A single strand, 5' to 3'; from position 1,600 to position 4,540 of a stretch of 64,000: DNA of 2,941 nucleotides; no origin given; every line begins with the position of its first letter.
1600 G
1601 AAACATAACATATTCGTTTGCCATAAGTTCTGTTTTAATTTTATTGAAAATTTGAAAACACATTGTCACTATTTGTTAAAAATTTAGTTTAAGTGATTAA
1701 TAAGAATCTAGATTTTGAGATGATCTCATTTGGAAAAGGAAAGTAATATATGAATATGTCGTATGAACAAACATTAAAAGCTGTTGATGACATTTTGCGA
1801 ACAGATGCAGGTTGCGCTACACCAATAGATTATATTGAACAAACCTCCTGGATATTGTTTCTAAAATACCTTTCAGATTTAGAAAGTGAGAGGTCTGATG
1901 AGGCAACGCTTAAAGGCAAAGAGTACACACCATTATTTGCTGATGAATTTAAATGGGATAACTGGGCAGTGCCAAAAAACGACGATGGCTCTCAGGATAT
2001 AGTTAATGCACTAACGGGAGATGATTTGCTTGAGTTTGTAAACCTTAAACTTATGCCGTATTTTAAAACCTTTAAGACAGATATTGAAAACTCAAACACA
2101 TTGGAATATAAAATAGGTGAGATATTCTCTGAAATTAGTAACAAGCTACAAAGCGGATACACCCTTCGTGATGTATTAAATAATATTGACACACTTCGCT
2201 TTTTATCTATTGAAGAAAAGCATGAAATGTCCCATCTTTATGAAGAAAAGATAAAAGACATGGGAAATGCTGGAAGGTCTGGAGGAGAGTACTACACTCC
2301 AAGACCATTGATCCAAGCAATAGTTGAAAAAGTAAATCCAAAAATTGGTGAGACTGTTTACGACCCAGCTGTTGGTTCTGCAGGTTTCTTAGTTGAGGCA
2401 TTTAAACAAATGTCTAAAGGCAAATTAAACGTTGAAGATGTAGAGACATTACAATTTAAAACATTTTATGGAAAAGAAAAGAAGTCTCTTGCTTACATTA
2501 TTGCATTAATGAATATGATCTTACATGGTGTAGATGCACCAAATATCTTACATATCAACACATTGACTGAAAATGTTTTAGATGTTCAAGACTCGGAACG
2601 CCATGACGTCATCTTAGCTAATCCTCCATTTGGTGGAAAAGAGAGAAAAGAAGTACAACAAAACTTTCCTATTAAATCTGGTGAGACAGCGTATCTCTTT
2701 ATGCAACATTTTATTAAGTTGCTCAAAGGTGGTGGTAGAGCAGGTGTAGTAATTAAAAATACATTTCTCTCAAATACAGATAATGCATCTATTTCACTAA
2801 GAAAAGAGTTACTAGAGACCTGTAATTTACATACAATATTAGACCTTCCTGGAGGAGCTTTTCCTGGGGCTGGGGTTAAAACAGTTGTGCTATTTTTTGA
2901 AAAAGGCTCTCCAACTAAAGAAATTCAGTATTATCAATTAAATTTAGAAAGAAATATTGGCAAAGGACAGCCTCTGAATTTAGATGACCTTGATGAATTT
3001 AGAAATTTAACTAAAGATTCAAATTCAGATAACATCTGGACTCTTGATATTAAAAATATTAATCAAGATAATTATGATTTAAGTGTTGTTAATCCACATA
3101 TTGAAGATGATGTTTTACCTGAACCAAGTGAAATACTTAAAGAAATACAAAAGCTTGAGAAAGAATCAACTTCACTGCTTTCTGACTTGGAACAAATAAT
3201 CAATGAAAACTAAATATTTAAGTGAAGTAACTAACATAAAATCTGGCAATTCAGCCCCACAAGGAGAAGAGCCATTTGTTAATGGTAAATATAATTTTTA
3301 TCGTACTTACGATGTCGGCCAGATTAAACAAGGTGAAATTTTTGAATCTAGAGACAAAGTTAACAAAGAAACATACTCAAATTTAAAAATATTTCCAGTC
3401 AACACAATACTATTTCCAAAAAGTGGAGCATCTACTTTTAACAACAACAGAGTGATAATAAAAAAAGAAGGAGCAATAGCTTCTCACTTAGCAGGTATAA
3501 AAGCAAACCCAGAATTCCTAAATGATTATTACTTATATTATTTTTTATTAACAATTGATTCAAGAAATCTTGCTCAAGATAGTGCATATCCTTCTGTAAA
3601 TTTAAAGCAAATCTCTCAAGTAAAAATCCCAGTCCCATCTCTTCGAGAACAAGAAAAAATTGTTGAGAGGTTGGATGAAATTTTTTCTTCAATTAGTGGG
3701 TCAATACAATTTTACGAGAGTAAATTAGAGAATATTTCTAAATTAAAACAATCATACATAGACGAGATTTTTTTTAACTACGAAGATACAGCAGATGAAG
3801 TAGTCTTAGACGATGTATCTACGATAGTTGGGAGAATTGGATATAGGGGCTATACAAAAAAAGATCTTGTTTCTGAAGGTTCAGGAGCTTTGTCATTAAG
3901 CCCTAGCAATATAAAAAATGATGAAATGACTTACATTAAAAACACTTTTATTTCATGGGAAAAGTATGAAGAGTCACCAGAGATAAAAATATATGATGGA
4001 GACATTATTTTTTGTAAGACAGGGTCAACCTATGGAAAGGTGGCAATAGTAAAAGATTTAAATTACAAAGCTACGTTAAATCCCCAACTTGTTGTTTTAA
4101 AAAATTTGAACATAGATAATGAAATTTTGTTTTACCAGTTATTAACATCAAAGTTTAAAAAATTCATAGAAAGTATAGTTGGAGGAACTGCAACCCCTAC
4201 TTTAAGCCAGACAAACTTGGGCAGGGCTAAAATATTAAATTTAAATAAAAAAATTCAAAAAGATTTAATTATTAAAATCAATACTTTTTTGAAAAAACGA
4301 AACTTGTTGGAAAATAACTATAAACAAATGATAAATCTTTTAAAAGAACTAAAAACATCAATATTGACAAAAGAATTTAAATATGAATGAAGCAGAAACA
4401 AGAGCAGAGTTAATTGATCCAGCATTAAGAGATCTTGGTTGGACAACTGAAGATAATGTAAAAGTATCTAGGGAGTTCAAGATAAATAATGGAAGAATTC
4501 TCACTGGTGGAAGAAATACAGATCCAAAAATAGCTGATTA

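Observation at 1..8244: Compact defence island: type I R-M (hsdMSR) with a co-oriented Cas4-like Fe-S nuclease and divergent membrane proteins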

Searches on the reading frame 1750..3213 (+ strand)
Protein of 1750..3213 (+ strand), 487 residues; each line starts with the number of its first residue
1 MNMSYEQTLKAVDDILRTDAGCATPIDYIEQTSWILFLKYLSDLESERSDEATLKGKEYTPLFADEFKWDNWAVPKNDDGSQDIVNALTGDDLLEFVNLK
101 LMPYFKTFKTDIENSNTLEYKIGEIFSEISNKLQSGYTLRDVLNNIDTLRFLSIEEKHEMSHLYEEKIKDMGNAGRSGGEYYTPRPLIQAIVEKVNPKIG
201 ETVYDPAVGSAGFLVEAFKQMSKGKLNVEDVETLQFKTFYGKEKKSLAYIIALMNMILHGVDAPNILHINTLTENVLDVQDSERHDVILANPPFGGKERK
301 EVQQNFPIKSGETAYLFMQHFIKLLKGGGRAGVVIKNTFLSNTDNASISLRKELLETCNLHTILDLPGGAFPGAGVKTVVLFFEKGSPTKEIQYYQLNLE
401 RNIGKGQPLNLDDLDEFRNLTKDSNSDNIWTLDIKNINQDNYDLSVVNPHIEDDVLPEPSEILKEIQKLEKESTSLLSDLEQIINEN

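Call 3: search_protein_families(library=pfam, proteins=[window:1750-3213:+], max_evalue=0.01)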
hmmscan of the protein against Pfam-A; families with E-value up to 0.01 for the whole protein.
window:1750-3213:+ (487 aa): 6 families
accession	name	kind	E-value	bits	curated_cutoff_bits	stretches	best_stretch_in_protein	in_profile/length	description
PF02384.22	N6_Mtase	-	5.5e-57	193.9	20.4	1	156-448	2-301/311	N-6 DNA Methylase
PF07669.17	Eco57I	-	2.2e-12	47.9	25.3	1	273-366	60-165/171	Eco57I restriction-modification methylase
PF12161.14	HsdM_N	-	1.5e-10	42.3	24.5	1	6-145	2-134/135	HsdM N-terminal domain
PF20473.4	MmeI_Mtase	-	8.7e-08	32.1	27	1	202-259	22-85/259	MmeI, DNA-methyltransferase domain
PF01170.24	UPF0020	-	0.0012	19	22.3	1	189-297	18-134/197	RMKL-like, methyltransferase domain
PF10354.15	BMT5-like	-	0.0079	17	24.7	0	236-338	37-130/168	rRNA (uridine-N3-)-methyltransferase BTM5-like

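Call 10: search_protein_families(library=padloc, proteins=[window:1750-3213:+], max_evalue=0.01)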
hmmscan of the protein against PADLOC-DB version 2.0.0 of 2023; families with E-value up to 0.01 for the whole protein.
window:1750-3213:+ (487 aa): 54 families (the best 25 are shown)
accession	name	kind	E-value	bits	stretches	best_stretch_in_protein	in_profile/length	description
PDLC03021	MTase_I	-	1.4e-150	500.4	1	3-485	1-490/491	Type I methyltransferase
PDLC03025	MTase_I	-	1.6e-111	371.8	1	5-416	3-405/569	Type I methyltransferase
PDLC03036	MTase_I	-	1e-73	246.8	1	7-414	22-459/635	Type I methyltransferase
PDLC03026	MTase_I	-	9e-70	234.2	1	14-484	15-474/487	Type I methyltransferase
PDLC04134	mad2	-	1.2e-47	160.9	1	4-420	140-483/492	mads_2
PDLC03031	MTase_I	-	4e-29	99.4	1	139-385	142-403/834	Type I methyltransferase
PDLC03022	MTase_I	-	6.8e-29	98.8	1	67-391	84-412/857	Type I methyltransferase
PDLC03035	MTase_I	-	6.9e-27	92.3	1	137-389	133-391/653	Type I methyltransferase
PDLC03019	MTase_I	-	1.4e-25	87.8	1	161-385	151-374/932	Type I methyltransferase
PDLC03240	MTase_II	-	7.4e-25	85.7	1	162-385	166-382/511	Type II methyltransferase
PDLC03027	MTase_I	-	1.9e-22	77.6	1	172-391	151-373/810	Type I methyltransferase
PDLC03029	MTase_I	-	2.7e-22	77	1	126-381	122-399/661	Type I methyltransferase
PDLC03018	MTase_I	-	4.2e-22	76.4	3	179-221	307-349/749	Type I methyltransferase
PDLC03038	MTase_I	-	2.7e-21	73.1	1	137-380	127-375/896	Type I methyltransferase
PDLC03039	MTase_I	-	3.5e-20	69.7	1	139-380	127-373/708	Type I methyltransferase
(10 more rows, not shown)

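Call 11: search_protein_families(library=ncbifam, proteins=[window:1750-3213:+], max_evalue=0.01)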
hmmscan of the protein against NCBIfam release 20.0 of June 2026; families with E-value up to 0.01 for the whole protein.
window:1750-3213:+ (487 aa): 5 families
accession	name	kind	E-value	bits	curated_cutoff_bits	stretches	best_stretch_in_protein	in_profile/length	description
NF047738.1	antiphage_MADS2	equivalog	9.1e-21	73.8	720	2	177-297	309-455/654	methylation-associated defense system DNA methyltransferase MAD2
TIGR00497.1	hsdM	equivalog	2.3e-18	66.2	242.75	1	138-452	156-487/515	type I restriction-modification system subunit M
NF033452.1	BREX_1_MTaseX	exception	2.1e-11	42.5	500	1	282-398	505-630/1210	BREX-1 system adenine-specific DNA-methyltransferase PglX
NF033455.1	BREX_6_MTaseX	exception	6.2e-09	33.9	900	2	282-379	552-651/1319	BREX-6 system adenine-specific DNA-methyltransferase PglX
NF033451.1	BREX_2_MTaseX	equivalog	0.0056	14.4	400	0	278-387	352-471/1185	BREX-2 system adenine-specific DNA-methyltransferase PglX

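Call 53: find_related_loci(query=window:1750-3210:+, collection=metagenome_contigs, flank=10000)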
Query window:1750-3210:+ (487 aa) in metagenome_contigs; peptide patterns used: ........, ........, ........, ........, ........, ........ (x = any residue, [..] = any of these).
217 stretches matched a pattern; 136 encode a relative of the query (tblastn E <= 1e-3); the best 80 are kept; 80 distinct loci.
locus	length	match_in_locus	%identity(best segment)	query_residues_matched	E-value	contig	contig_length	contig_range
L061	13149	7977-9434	93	1-486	0e+0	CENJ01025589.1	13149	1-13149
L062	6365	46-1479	93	2-479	0e+0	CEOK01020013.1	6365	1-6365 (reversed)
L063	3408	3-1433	91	8-484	0e+0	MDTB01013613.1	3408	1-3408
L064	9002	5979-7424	89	3-484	0e+0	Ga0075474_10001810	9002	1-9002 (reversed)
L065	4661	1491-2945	88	3-487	0e+0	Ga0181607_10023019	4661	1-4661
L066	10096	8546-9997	88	1-484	0e+0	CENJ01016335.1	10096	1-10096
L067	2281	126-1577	87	1-484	0e+0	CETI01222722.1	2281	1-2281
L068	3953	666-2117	88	1-484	0e+0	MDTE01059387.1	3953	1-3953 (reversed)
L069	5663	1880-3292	90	3-473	0e+0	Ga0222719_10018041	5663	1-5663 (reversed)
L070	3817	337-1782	87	3-484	0e+0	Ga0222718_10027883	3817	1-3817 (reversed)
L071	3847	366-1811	86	3-484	0e+0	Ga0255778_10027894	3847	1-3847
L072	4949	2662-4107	89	3-484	0e+0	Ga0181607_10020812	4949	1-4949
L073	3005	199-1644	85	3-484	0e+0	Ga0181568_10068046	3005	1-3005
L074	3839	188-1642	86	3-487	0e+0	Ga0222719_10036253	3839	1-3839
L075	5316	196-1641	84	3-484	0e+0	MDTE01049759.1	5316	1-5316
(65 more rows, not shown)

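Call 58: search_protein_families(library=pfam, proteins=[L066:51-1160:+, L066:1150-1935:+, L066:1928-5164:+, L066:6295-7569:+, L066:7927-8418:+, L061:1609-2859:-, L061:2921-3859:+, L061:7009-7623:+, L061:7613-7936:+, L062:4981-5721:+], max_evalue=0.01)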
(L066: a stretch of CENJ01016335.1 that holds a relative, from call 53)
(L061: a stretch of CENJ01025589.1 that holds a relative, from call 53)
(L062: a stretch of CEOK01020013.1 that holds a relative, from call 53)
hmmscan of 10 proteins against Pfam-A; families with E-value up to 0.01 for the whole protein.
L066:51-1160:+ (369 aa): 0 families

L066:1150-1935:+ (261 aa): 0 families

L066:1928-5164:+ (1078 aa): 3 families
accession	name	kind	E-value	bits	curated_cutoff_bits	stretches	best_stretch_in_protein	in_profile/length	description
PF13175.12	AAA_15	-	2.8e-15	57.2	32.1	2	938-1004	298-374/374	AAA ATPase domain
PF13304.12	AAA_21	-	6.1e-12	46.6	27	1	927-1005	224-304/304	AAA domain, putative AbiEii toxin, Type IV TA system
PF12476.13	DUF3696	-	0.0015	19.2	22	1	1022-1066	5-49/52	Protein of unknown function (DUF3696)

L066:6295-7569:+ (424 aa): 0 families

L066:7927-8418:+ (163 aa): 0 families

L061:1609-2859:- (416 aa): 3 families
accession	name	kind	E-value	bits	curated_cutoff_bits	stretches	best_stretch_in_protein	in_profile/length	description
PF13676.11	TIR_2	-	4.9e-12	46.8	28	1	3-111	1-104/122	TIR domain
PF01582.25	TIR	-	1e-06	29.1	21.3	1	3-95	4-95/179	TIR domain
PF08937.16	ThsB_TIR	-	0.0098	16.7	21.2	0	4-80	1-84/100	Thoeris protein ThsB, TIR-like domain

L061:2921-3859:+ (312 aa): 1 family
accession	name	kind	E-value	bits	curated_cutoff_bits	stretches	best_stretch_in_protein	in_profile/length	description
PF06271.18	RDD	-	2.9e-10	41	24.1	1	112-272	3-136/137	RDD family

L061:7009-7623:+ (204 aa): 0 families

L061:7613-7936:+ (107 aa): 0 families

L062:4981-5721:+ (246 aa): 4 families
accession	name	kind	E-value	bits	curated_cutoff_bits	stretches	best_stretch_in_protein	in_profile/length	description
PF12705.13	PDDEXK_1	-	3.1e-15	57.2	22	1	56-237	60-242/247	PD-(D/E)XK nuclease superfamily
PF01930.23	Cas_Cas4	-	3e-06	27.9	22.7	1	126-237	63-154/160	Domain of unknown function DUF83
PF02011.21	Glyco_hydro_48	-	0.0014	17.7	25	1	146-190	339-386/619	Glycosyl hydrolase family 48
PF12684.13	DUF3799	-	0.0031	17.8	26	1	124-236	113-231/233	PDDEXK-like domain of unknown function (DUF3799)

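Call 64: search_protein_families(library=pfam, proteins=[L061:4903-5622:+, L061:5546-7012:+, L066:5506-6102:+], max_evalue=0.1)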
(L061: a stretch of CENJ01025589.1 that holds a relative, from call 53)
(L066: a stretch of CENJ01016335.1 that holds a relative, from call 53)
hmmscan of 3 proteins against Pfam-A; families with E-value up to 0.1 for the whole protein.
L061:4903-5622:+ (239 aa): 0 families

L061:5546-7012:+ (488 aa): 12 families
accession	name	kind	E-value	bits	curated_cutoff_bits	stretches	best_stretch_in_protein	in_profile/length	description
PF00413.30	Peptidase_M10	-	0.00011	22.5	24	1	386-412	108-134/159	Matrixin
PF13688.12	Reprolysin_5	-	0.00023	21.9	27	1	347-411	102-164/196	Metallo-peptidase family M12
PF12388.14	Peptidase_M57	-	0.0019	18.4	21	1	378-408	123-155/212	Dual-action HEIGH metallo-peptidase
PF05572.19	Peptidase_M43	-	0.0056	17.1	23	0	363-419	50-101/152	Pregnancy-associated plasma protein-A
PF16313.11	DUF4953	-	0.0096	15.6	24.2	1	388-404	15-31/316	Met-zincin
PF10462.15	Peptidase_M66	-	0.011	15.1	20.6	1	388-410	194-216/306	Peptidase M66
PF13583.11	Reprolysin_4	-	0.015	15.4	22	1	382-410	133-160/203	Metallo-peptidase family M12B Reprolysin-like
PF21360.3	PylC-like_N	-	0.018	15.6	27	0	235-274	48-87/96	PylC-like, N-terminal domain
PF13582.12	Reprolysin_3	-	0.037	15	22.4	1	382-402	102-122/123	Metallo-peptidase family M12B Reprolysin-like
PF01400.30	Astacin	-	0.039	14.1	22.5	1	385-403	77-95/189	Astacin (Peptidase family M12A)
PF00820.24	Lipoprotein_1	-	0.041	13.4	25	1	315-358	63-106/265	Borrelia lipoprotein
PF07998.17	Peptidase_M54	-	0.055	13.9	24.4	0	390-414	149-172/194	Peptidase family M54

L066:5506-6102:+ (198 aa): 1 family
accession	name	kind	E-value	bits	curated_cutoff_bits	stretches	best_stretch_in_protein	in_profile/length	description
PF07491.16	PPI_Ypi1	-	0.0038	17.3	27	1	34-57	12-35/57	Protein phosphatase inhibitor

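Call 82: search_protein_families(library=phrogs, proteins=[L062:4981-5721:+], max_evalue=0.01)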
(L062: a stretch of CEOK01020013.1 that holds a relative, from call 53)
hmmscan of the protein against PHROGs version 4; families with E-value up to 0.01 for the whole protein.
L062:4981-5721:+ (246 aa): 2 families
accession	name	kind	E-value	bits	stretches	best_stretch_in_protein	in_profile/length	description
phrog_31195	-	unknown function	2.4e-11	44.6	1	18-182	5-163/232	-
phrog_1227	-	DNA, RNA and nucleotide metabolism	0.0002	21.7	1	110-244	118-260/268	exonuclease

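Call 85: search_protein_families(library=padloc, proteins=[L066:1928-5164:+, L061:1609-2859:-], max_evalue=0.00001)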
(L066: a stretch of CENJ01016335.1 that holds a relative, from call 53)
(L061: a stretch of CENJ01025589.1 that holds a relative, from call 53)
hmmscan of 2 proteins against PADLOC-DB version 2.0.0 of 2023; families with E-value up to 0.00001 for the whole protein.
L066:1928-5164:+ (1078 aa): 21 families
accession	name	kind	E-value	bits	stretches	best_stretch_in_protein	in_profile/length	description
PDLC03878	NsnB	-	9.9e-50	168.2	2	774-1070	107-343/345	-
PDLC04148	HEC-03B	-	2.7e-25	87.3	1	938-1076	316-451/458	-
PDLC04707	PDC-M55A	-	2.2e-24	84.2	1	938-1076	276-416/421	-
PDLC04178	HEC-01A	-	9.3e-15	52.6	1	42-185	8-137/399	-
PDLC02980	AriA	-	1.5e-10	39.5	1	917-1005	220-304/304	-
PDLC04175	HEC-01A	-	2.1e-10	38.2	1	41-182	4-142/363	-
PDLC04033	PD-T4-4_A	-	2.3e-10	38.3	1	956-1021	322-387/460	-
PDLC04389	PDC-M07A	-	1.4e-09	35.5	0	42-84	5-47/443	-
PDLC02979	AriA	-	1.7e-09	36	1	43-232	3-177/373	-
PDLC04541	PDC-M25A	-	3e-09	34.5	1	43-88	2-47/380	-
PDLC04176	HEC-01A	-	3.9e-09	34.3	1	943-1009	258-326/371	-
PDLC02358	Old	-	5.1e-09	33.5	1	43-87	4-48/578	Old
PDLC04392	PDC-M07A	-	1.9e-08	31.8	0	43-207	2-170/432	-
PDLC00062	GajA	-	3.5e-08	30.3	0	42-86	2-46/639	AAA ATPase domain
PDLC04710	PDC-M56A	-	6.3e-08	30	1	959-1021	240-303/382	-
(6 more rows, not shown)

L061:1609-2859:- (416 aa): 3 families
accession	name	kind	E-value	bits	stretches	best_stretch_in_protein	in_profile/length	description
PDLC02012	SAVED5--SAVED_TIR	-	1.8e-07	28.6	1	2-87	15-99/404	-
PDLC00420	ThsB1|ThsB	-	6.1e-07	26.9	1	3-106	4-108/319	TIR-like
PDLC05062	PDC-S66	-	2.8e-06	25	1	3-97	151-245/282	-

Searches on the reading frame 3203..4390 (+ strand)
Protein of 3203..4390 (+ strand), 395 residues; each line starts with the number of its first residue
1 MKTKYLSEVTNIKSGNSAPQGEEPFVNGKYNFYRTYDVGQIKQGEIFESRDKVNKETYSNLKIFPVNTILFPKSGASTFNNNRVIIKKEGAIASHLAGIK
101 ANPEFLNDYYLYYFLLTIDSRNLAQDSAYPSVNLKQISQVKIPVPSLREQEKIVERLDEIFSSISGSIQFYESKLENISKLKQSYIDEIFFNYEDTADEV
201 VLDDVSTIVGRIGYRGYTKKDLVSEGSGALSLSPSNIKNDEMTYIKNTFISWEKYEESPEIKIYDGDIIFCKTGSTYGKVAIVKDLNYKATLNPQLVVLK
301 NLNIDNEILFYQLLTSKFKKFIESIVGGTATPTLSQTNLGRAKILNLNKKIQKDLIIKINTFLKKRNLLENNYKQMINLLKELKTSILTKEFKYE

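Call 3: search_protein_families(library=pfam, proteins=[window:3203-4390:+], max_evalue=0.01)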
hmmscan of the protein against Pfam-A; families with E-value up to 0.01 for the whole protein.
window:3203-4390:+ (395 aa): 1 family
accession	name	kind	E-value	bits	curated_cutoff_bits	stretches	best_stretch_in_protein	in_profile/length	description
PF01420.25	Methylase_S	-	5.6e-19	69.4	22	2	2-162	5-154/168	Type I restriction modification DNA specificity domain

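Call 10: search_protein_families(library=padloc, proteins=[window:3203-4390:+], max_evalue=0.01)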
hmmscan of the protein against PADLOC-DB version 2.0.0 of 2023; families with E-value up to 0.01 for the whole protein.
window:3203-4390:+ (395 aa): 91 families (the best 25 are shown)
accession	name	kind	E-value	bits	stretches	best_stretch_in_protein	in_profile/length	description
PDLC03090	Specificity_I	-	6.5e-46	155.4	2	3-190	239-427/434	Type I specificity subunit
PDLC03072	Specificity_I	-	2.8e-36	123.6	2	205-389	245-430/448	Type I specificity subunit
PDLC03079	Specificity_I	-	3e-36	123.5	2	4-190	251-443/470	Type I specificity subunit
PDLC03178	Specificity_I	-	1.1e-34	118.5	2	121-390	133-408/411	Type I specificity subunit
PDLC03080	Specificity_I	-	3.5e-34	116.3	2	171-393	224-452/582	Type I specificity subunit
PDLC03068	Specificity_I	-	5.8e-31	106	2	1-160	4-165/403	Type I specificity subunit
PDLC03105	Specificity_I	-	4.1e-29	100.3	2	231-389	270-428/448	Type I specificity subunit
PDLC03087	Specificity_I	-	4.7e-29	99.5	2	2-190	16-206/418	Type I specificity subunit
PDLC03162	Specificity_I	-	1.1e-28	98.3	2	5-186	221-406/431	Type I specificity subunit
PDLC03100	Specificity_I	-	2.4e-28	97.7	2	159-389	159-389/392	Type I specificity subunit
PDLC04137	mad5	-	5.7e-28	96.2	1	3-383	5-389/392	mads_5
PDLC03108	Specificity_I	-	1.1e-27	95.4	1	3-390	39-429/452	Type I specificity subunit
PDLC03077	Specificity_I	-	1.3e-27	95.4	2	3-168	219-384/417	Type I specificity subunit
PDLC03073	Specificity_I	-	3e-27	93.9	2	3-189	20-212/437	Type I specificity subunit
PDLC03169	Specificity_I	-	9.7e-27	92.4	2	216-393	236-416/461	Type I specificity subunit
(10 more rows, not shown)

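Call 11: search_protein_families(library=ncbifam, proteins=[window:3203-4390:+], max_evalue=0.01)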
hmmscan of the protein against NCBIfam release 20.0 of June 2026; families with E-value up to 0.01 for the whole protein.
window:3203-4390:+ (395 aa): 2 families
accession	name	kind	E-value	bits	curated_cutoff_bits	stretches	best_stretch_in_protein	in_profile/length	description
NF047740.1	antiphage_MADS5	equivalog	2.4e-11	43.2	400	2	195-380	270-456/461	methylation-associated defense system restriction endonuclease subunit S MAD5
NF007278.0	PRK09737.1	equivalog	4.7e-10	38.8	662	2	5-164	14-178/461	type I restriction-modification system specificity subunit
